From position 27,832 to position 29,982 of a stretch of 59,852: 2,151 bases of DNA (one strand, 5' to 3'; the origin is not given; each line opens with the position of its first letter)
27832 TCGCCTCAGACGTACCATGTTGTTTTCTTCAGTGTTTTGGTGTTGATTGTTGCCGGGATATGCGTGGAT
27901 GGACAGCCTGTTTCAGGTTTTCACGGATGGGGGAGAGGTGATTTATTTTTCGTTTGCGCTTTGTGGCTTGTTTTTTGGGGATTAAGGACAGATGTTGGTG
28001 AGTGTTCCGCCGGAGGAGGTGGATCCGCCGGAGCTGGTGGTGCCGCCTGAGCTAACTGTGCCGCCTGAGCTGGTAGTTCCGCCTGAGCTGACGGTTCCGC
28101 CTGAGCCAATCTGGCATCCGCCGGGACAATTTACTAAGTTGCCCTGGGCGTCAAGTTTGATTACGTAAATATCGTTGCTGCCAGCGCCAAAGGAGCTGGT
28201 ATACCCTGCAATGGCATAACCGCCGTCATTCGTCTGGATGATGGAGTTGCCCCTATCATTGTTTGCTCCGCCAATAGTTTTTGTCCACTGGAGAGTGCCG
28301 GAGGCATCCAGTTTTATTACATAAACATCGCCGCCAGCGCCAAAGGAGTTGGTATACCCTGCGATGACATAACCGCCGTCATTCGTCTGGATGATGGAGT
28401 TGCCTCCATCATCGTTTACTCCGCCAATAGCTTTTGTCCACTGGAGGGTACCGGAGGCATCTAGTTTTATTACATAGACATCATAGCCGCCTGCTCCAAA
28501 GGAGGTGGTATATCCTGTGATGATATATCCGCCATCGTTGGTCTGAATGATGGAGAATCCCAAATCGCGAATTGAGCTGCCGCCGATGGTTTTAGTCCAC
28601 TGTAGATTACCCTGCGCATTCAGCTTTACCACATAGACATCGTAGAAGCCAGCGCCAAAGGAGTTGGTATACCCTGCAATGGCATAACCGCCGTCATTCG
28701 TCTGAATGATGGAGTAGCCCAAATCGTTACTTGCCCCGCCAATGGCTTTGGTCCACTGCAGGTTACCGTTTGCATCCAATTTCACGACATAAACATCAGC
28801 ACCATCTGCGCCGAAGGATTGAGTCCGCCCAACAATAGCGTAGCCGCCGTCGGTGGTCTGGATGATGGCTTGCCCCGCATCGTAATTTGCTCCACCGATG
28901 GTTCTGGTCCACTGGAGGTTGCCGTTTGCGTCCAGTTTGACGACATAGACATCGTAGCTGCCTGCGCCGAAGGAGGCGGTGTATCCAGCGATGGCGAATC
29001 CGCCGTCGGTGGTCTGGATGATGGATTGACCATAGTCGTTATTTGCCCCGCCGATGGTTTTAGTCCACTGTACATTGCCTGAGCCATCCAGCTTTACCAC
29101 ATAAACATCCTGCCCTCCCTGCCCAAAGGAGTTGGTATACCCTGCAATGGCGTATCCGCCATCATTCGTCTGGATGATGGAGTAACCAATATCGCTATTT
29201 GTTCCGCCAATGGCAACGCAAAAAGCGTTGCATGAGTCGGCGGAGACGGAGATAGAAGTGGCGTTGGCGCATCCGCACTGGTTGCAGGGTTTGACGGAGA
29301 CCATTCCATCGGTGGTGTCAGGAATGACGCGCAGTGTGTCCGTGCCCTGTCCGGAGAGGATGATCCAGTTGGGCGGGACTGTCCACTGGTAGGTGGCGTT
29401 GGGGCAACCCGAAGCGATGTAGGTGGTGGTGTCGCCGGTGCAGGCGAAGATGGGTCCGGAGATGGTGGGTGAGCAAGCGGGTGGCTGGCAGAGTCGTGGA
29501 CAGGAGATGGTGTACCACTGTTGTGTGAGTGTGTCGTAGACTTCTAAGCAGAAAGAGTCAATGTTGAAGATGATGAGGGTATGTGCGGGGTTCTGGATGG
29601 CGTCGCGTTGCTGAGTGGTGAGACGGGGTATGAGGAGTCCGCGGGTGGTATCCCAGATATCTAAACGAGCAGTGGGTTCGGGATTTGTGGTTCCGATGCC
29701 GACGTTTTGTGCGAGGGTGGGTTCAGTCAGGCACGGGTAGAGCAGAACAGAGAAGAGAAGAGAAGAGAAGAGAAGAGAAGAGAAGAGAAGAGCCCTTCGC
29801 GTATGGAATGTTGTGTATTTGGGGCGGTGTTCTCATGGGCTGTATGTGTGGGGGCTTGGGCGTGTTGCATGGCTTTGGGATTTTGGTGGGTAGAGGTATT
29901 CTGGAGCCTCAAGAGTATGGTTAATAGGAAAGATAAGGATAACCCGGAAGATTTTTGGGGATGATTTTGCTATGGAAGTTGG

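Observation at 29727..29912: CTTCT x8 tract in the signal-peptide region keeps paralog 2 one repeat unit away from an in-frame start (candidate phase-variation switch)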

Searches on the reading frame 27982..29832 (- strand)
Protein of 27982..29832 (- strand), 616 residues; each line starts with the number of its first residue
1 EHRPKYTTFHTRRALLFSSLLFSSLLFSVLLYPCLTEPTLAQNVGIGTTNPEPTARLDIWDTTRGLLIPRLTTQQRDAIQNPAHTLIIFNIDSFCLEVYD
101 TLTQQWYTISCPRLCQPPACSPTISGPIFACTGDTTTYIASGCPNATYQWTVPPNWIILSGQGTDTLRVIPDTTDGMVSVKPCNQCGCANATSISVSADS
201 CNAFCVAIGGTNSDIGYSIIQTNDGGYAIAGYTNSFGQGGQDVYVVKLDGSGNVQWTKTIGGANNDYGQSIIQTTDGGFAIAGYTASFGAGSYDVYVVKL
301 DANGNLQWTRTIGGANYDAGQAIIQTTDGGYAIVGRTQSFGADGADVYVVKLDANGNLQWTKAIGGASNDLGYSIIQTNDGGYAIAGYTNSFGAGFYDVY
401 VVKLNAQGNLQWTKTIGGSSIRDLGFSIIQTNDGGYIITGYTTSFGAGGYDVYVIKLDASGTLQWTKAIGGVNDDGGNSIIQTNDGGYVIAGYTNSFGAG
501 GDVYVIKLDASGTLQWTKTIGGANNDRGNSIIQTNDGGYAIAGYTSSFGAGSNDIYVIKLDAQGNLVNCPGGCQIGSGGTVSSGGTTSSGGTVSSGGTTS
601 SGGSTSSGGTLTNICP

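Call 13: search_protein_families(library=pfam, proteins=[window:27982-29832:-], max_evalue=0.01)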
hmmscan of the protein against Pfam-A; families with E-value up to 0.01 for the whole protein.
window:27982-29832:- (616 aa): 4 families
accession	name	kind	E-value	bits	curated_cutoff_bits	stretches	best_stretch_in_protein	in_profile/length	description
PF17164.10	DUF5122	-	3e-16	59.8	27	0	432-463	2-32/36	Domain of unknown function (DUF5122) beta-propeller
PF19408.5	PKD_6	-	1.4e-15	57.8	25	1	118-196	2-82/82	PKD-like domain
PF18120.7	DUF5597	-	5.3e-05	23.9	23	0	400-443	43-86/133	Domain of unknown function (DUF5597)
PF12378.14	P1_N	-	0.0097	15.7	24.8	0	426-491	4-62/286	Mycoplasma adhesin P1, N-terminal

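Call 16: find_homologous_proteins(query=window:27982-29832:-)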
Query window:27982-29832:- (616 aa): 7946 proteins with E <= 0.001 among 8000 candidates; the best 120 are listed.
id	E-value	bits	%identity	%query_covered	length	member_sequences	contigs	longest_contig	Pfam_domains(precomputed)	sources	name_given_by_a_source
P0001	0.0e+0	1209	72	81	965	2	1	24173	PF19408.6,PF17164.11,PF26696.1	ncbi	-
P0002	0.0e+0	1191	48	64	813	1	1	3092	-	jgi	jgi:hypothetical protein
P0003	0.0e+0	1172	64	81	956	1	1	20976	PF19408.6,PF17164.11,PF26696.1,PF01344.32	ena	-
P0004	8.7e-287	971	73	98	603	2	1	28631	PF19408.6,PF26696.1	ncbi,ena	-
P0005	1.6e-286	970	72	92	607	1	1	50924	PF19408.6,PF26696.1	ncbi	-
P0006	2.0e-278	943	45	78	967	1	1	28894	PF19408.6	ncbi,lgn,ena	-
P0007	1.1e-277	941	74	94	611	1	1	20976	PF19408.6,PF17164.11,PF18120.8,PF26696.1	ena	-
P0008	1.7e-276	937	100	71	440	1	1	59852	PF17164.11,PF18120.8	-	-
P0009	2.3e-266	904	68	59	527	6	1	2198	PF26094.1,PF17164.11,PF18120.8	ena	-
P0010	1.6e-257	874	58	57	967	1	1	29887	PF18120.8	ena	-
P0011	1.5e-256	871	66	97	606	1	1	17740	PF19408.6,PF17164.11,PF26696.1,PF05935.18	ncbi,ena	-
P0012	6.6e-253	859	71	59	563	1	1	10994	PF22490.2,PF17164.11,PF20938.4,PF18120.8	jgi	jgi:hypothetical protein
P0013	1.7e-248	845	63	100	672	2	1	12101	PF19408.6,PF17164.11,PF26696.1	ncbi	-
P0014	1.4e-247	842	63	99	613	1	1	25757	PF19408.6,PF17164.11,PF26696.1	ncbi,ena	-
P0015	9.9e-247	839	49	57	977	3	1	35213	PF13715.13,PF18203.7,PF13620.13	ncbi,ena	-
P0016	2.4e-246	838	73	86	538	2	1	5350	PF19408.6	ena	-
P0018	2.5e-239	814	63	96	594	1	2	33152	PF19408.6,PF26696.1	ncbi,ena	-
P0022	1.2e-233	796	61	99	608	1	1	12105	PF19408.6,PF17164.11,PF26696.1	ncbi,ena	-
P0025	6.3e-230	783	64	89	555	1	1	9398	PF19408.6,PF17164.11,PF26696.1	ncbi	-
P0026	5.4e-229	780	60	90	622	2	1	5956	PF19408.6,PF17164.11,PF26696.1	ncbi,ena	-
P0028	2.9e-225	768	60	95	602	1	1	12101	PF19408.6,PF26696.1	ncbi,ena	-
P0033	4.2e-218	744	57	73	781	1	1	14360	PF19408.6,PF13360.14,PF17164.11,PF26696.1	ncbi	-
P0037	2.8e-217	741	60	94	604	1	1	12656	PF19408.6,PF26696.1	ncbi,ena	-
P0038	3.6e-217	741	55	85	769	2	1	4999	PF19408.6,PF26696.1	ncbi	-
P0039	6.8e-217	740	57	91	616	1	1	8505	PF19408.6,PF26696.1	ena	-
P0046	4.5e-206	704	54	80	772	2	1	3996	PF19408.6,PF17164.11,PF26696.1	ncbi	-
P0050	4.0e-203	695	55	92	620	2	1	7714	PF19408.6,PF26696.1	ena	-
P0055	1.9e-196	673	60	78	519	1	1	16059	PF19408.6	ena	-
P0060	5.9e-192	658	51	80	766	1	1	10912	PF19408.6,PF17164.11,PF26696.1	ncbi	-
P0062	4.8e-191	655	53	96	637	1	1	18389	PF19408.6,PF17164.11,PF26696.1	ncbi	-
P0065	3.7e-190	652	53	96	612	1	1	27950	PF19408.6,PF17164.11,PF26696.1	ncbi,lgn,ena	-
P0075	8.5e-185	634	49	97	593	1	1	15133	PF19408.6,PF17164.11,PF26696.1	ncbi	-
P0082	2.4e-177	610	48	81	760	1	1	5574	PF19408.6,PF26696.1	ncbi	-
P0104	3.1e-165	570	46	63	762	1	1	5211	PF19408.6,PF17164.11,PF26696.1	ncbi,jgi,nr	ncbi:MAG: PQQ-like beta-propeller repeat protein [Chlorobi bacterium]|nr:PQQ-like beta-propeller rep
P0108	1.7e-164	567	48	85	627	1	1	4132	PF17164.11,PF26696.1,PF00041.28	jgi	-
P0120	3.7e-163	563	72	65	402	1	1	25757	PF17164.11,PF18120.8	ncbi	-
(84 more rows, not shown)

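Call 18: find_encoding_contigs(protein=P0013, flank=3000, max_places=4)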
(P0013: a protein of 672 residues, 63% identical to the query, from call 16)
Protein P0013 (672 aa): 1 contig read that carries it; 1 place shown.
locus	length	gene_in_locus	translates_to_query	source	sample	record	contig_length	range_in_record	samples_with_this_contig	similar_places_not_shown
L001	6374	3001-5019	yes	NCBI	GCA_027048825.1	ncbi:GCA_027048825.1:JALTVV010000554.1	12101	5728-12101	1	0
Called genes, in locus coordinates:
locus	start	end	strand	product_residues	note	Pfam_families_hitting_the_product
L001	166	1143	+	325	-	PF26696:PTL_trimer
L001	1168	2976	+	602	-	PF26696:PTL_trimer, PF19408:PKD_6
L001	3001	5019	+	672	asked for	PF26696:PTL_trimer, PF19408:PKD_6, PF17164:DUF5122 (faint)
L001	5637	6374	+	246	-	?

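Call 19: find_encoding_contigs(protein=P0008, flank=3000, max_places=6)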
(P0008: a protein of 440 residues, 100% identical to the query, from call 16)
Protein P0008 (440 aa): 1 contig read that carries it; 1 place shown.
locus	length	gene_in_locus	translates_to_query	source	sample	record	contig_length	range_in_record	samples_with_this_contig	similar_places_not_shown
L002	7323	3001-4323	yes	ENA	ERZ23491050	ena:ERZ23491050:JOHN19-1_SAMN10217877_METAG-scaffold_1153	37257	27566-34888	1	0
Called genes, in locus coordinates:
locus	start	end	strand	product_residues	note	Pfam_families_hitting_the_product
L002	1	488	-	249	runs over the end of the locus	PF00535:Glycos_transf_2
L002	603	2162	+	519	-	-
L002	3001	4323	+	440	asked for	PF18120:DUF5597 (faint), PF17164:DUF5122 (faint)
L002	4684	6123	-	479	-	PF01609:DDE_Tnp_1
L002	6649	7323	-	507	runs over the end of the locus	-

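Call 32: find_encoding_contigs(protein=P0016, flank=2500, max_places=4)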
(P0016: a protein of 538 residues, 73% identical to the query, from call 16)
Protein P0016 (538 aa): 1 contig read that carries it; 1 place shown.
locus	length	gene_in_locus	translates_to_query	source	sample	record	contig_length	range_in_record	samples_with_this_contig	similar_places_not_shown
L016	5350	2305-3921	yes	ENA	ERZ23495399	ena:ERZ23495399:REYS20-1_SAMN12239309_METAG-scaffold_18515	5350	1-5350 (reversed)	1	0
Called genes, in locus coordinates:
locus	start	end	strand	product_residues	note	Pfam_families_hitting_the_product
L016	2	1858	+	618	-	?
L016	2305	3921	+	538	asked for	PF19408:PKD_6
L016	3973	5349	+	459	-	?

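Call 33: find_encoding_contigs(protein=P0004, flank=10000, max_places=4)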
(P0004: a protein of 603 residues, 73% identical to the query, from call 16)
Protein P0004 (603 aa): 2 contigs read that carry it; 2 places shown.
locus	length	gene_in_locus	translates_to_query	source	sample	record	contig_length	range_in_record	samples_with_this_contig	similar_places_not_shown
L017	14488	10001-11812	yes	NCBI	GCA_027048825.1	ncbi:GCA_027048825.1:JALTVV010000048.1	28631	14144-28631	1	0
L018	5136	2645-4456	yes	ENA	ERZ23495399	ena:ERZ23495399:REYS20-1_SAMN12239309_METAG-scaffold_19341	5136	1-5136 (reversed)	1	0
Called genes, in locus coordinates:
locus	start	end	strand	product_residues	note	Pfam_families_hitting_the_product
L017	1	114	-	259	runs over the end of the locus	PF01618:MotA_ExbB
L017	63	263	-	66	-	-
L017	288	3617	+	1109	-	PF01433:Peptidase_M1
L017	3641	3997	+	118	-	-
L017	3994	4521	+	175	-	-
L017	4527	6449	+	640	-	PF00270:DEAD, PF00271:Helicase_C, PF16124:RecQ_Zn_bind (weak)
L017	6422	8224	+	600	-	PF09423:PhoD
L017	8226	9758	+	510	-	PF17125:Methyltr_RsmF_N, PF01189:Methyltr_RsmB-F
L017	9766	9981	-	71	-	-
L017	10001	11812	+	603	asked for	PF26696:PTL_trimer, PF19408:PKD_6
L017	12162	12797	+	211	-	-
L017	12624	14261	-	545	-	-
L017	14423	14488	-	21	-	?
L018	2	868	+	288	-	?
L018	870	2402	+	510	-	PF17125:Methyltr_RsmF_N, PF01189:Methyltr_RsmB-F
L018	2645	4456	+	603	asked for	PF26696:PTL_trimer, PF19408:PKD_6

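Call 48: find_encoding_contigs(protein=P0007, flank=10000, max_places=3)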
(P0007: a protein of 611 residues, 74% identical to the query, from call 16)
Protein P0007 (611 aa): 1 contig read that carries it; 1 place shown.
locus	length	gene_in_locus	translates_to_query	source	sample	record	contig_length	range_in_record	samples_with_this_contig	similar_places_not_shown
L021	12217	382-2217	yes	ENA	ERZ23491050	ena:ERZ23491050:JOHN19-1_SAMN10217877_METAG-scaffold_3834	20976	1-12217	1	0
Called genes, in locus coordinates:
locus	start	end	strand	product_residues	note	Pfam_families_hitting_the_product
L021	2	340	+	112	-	?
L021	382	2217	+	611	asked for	PF26696:PTL_trimer, PF19408:PKD_6, PF17164:DUF5122 (faint), PF18120:DUF5597 (faint)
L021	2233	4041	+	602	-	-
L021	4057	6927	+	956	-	PF26696:PTL_trimer, PF01344:Kelch_1 (faint), PF26696:PTL_trimer, PF19408:PKD_6, PF17164:DUF5122 (faint)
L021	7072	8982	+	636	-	-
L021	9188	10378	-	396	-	PF00226:DnaJ, PF01556:DnaJ_C, PF00684:DnaJ_CXXCXGXG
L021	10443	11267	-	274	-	PF01025:GrpE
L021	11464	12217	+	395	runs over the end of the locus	PF00285:Citrate_synt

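Call 49: find_encoding_contigs(protein=P0014, flank=10000, max_places=3)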
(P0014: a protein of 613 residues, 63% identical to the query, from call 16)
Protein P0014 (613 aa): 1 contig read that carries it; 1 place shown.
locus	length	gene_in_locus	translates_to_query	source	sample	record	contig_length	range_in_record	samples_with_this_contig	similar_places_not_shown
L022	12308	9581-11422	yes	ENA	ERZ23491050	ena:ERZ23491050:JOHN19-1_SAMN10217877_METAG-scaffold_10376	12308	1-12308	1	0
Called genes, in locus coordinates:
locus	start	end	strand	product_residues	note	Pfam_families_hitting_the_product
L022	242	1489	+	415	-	PF05221:AdoHcyase, PF00670:AdoHcyase_NAD, PF02826:2-Hacid_dh_C, PF13241:NAD_binding_7 (faint)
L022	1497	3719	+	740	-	PF18072:FGAR-AT_linker, PF00586:AIRS, PF02769:AIRS_C, PF00586:AIRS, PF02769:AIRS_C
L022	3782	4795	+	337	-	PF11276:DUF3078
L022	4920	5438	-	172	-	PF00156:Pribosyltran (weak)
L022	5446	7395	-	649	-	PF00691:OmpA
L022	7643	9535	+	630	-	-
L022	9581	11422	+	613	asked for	PF26696:PTL_trimer, PF19408:PKD_6, PF17164:DUF5122 (faint)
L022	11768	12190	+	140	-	-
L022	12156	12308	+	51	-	?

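Call 50: find_encoding_contigs(protein=P0011, flank=10000, max_places=3)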
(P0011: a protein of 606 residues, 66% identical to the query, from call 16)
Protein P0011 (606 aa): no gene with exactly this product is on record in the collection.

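Call 55: find_encoding_contigs(protein=P0120, flank=4000, max_places=5)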
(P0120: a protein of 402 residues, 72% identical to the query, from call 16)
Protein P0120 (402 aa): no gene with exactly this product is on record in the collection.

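Call 57: list_cluster_members(proteins=[L022:7643-9532:+, P0120, P0014])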
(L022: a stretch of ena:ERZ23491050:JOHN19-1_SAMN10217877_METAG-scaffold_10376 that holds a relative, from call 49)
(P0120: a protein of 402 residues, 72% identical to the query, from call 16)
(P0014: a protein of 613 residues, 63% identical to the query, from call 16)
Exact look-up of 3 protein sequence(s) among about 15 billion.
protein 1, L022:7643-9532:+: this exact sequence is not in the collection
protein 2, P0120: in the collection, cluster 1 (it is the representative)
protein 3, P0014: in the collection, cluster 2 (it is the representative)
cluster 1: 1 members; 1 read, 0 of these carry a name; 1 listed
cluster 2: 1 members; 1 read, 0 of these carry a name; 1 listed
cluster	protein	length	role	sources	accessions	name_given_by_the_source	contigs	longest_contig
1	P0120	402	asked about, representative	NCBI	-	-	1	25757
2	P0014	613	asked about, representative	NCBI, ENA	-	-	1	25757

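Call 58: search_protein_families(library=ncbifam, proteins=[window:27982-29724:-], max_evalue=0.01)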
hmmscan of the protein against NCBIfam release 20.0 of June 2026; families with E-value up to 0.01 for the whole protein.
window:27982-29724:- (580 aa): 3 families
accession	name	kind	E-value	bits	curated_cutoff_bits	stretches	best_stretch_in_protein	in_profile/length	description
NF047494.1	Lepto_SBBP_lipo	equivalog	4.1e-18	65.3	400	2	253-329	156-239/466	SBBP repeat beta-propeller lipoprotein, LipL53 family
TIGR02608.1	delta_60_rpt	domain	5.1e-13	48.7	76.5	1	336-374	3-40/55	delta-60 repeat domain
NF008663.0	PRK11667.1-1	equivalog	0.00081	19.4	277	0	147-207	9-68/165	hypothetical protein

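Call 59: search_solved_structures(query=window:27982-29724:-, max_evalue=0.01)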
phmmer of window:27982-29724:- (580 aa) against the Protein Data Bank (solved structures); distinct sequences matched with E-value up to 0.01: 5.
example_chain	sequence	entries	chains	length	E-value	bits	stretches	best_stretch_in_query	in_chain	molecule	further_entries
7fh6_A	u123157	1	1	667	1.7e-16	63.4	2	305-528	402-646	CylK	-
7fh7_A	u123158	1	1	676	1.7e-16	63.4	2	305-528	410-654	CylK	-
7ron_A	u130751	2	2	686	2.1e-16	63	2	304-529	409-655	CylK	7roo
7fh8_A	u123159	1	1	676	7e-16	61.3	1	304-528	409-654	CylK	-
8prs_A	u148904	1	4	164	0.0098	17.9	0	247-383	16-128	nvBagel4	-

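Call 69: find_encoding_contigs(protein=P0055, flank=3000, max_places=3)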
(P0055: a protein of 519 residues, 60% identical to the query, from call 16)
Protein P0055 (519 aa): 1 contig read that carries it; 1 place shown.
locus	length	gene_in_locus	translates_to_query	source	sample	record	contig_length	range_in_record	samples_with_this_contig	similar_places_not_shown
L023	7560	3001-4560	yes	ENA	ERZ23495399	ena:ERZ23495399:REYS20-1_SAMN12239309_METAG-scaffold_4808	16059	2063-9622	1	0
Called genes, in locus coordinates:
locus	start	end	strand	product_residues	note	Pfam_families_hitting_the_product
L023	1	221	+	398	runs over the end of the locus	PF00162:PGK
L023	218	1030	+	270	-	-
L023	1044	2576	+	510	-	-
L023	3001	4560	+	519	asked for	PF19408:PKD_6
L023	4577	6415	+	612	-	PF17164:DUF5122 (faint)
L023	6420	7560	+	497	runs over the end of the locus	PF13231:PMT_2 (weak)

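Call 70: find_encoding_contigs(protein=P0025, flank=3000, max_places=3)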
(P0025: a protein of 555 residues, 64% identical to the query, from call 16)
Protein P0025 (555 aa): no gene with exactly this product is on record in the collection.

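Call 74: search_protein_families(library=pfam, proteins=[P0004, L022:7643-9532:+], max_evalue=1)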
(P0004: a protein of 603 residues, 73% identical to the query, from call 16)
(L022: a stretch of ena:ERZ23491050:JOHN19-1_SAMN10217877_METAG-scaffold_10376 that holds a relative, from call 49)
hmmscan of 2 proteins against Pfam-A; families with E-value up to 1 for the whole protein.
P0004 (603 aa): 6 families
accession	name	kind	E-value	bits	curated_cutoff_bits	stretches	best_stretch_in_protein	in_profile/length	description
PF19408.5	PKD_6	-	3e-17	63.2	25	1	115-189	6-82/82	PKD-like domain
PF17164.10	DUF5122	-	2e-07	31.6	27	3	471-501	3-32/36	Domain of unknown function (DUF5122) beta-propeller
PF18120.7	DUF5597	-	0.0005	20.7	23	0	285-330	39-85/133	Domain of unknown function (DUF5597)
PF08931.15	Caudo_bapla_RBP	-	0.02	15.4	26.7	0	430-517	6-96/101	Lactophage receptor-binding protein C-terminal head domain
PF12378.14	P1_N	-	0.076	12.8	24.8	1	413-475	5-60/286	Mycoplasma adhesin P1, N-terminal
PF03272.18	Mucin_bdg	-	0.078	13.3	27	0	493-529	44-80/116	Putative mucin or carbohydrate-binding module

L022:7643-9532:+ (630 aa): 4 families
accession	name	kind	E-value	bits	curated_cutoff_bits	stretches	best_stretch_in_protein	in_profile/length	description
PF17164.10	DUF5122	-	5.4e-15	55.8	27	3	238-268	3-32/36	Domain of unknown function (DUF5122) beta-propeller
PF19408.5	PKD_6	-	7.9e-14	52.2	25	1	135-210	5-82/82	PKD-like domain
PF18120.7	DUF5597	-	0.00013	22.6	23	0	359-405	40-87/133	Domain of unknown function (DUF5597)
PF03272.18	Mucin_bdg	-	0.14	12.4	27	0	260-291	44-76/116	Putative mucin or carbohydrate-binding module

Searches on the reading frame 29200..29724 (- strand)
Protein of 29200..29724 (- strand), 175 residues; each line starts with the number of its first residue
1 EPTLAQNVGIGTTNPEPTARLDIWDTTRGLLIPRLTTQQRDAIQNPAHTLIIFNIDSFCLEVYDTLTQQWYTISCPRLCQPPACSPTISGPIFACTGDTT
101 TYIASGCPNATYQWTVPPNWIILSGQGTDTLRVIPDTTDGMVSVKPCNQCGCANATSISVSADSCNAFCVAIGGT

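Call 27: find_related_loci(query=A1, collection=genome_contigs, flank=2500)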
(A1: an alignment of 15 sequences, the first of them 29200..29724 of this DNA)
Query A1 (175 aa) in genome_contigs; peptide patterns used: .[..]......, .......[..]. (x = any residue, [..] = any of these).
49 stretches matched a pattern; 12 encode a relative of the query (tblastn E <= 1e-3); 12 distinct loci.
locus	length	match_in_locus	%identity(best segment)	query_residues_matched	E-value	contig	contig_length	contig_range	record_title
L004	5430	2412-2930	70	5-174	3e-82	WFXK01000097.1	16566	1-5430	MAG: Bacteroidetes bacterium isolate S141_50 k151_192618, whole genome shotgun sequence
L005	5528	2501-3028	68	3-175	2e-81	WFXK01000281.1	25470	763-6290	MAG: Bacteroidetes bacterium isolate S141_50 k151_339507, whole genome shotgun sequence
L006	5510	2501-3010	59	5-174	4e-68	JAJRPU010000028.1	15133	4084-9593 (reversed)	MAG: Bacteroidetes bacterium isolate Dive100_bin10.107 k141_217119, whole genome shotgun sequence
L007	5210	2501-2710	51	8-79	4e-17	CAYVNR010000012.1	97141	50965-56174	MAG TPA_asm: uncultured Flavobacteriaceae bacterium isolate SRP342821_co1_17 genome assembly, contig: NODE_140_length_97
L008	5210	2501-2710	50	8-79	2e-16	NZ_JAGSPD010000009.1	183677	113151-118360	Winogradskyella luteola strain WHY3 9, whole genome shotgun sequence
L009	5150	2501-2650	56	8-57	3e-16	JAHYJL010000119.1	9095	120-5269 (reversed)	MAG: Bacteroidales bacterium isolate KA21 NODE_3334_length_9095_cov_5.208296, whole genome shotgun sequence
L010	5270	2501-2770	44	4-98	1e-15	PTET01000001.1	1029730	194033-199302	MAG: Flavobacteriaceae bacterium isolate MAG1 scaffold113_size1026461, whole genome shotgun sequence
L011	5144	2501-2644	60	8-55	7e-15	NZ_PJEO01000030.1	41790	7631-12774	Confluentibacter flavum strain 3B 508, whole genome shotgun sequence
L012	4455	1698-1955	39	7-94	8e-14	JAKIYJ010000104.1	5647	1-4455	MAG: Bacteroidetes bacterium isolate UR.bin223 UR_contig_48707, whole genome shotgun sequence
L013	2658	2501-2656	57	3-54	3e-13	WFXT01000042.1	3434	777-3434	MAG: Bacteroidetes bacterium isolate S141_62 k151_14183, whole genome shotgun sequence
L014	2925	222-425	45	5-74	7e-12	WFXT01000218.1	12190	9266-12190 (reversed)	MAG: Bacteroidetes bacterium isolate S141_62 k151_350984, whole genome shotgun sequence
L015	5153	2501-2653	45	15-64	7e-11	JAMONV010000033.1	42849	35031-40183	MAG: Flavobacteriales bacterium isolate 4281-140_metabat2_scaf2bin.071 4281-140_scaffold_220_c1, whole genome shotgun se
